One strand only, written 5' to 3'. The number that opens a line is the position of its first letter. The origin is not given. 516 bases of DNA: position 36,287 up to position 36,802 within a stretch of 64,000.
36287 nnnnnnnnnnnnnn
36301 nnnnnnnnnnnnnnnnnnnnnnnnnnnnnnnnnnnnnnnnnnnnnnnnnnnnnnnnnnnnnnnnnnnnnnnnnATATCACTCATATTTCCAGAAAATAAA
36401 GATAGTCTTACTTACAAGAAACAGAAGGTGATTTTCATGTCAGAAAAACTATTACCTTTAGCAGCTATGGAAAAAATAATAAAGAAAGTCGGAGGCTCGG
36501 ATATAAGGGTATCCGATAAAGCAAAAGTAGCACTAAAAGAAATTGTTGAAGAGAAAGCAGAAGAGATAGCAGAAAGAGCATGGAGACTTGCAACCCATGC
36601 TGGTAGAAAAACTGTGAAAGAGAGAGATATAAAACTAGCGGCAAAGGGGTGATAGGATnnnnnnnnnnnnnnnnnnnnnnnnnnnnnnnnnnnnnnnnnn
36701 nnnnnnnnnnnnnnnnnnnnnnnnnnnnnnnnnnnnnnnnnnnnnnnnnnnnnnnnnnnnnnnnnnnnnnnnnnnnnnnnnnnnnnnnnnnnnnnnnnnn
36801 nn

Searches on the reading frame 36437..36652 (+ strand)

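Call 32: search_protein_families(library=pfam, proteins=[window:36437-36652:+], max_evalue=0.001)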
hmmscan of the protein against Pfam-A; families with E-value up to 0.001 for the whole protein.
window:36437-36652:+ (71 aa): 5 families
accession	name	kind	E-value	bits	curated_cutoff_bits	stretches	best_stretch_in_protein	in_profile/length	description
PF00808.29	CBFD_NFYB_HMF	-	2.2e-17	63.5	21.4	1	6-68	3-64/65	Histone-like transcription factor (CBF/NF-Y) and archaeal histone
PF00125.30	Histone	-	8.1e-13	49.1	26.4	1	7-70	54-120/122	Core histone H2A/H2B/H3/H4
PF15630.12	CENP-S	-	1.6e-06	28.8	28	1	13-70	13-71/76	CENP-S protein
PF15511.12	CENP-T_C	-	4.7e-06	27.1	28.1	1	5-67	7-72/108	Centromere kinetochore component CENP-T histone fold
PF09123.17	DUF1931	-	0.00021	21.9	21.8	1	11-68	1-56/138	Domain of unknown function (DUF1931)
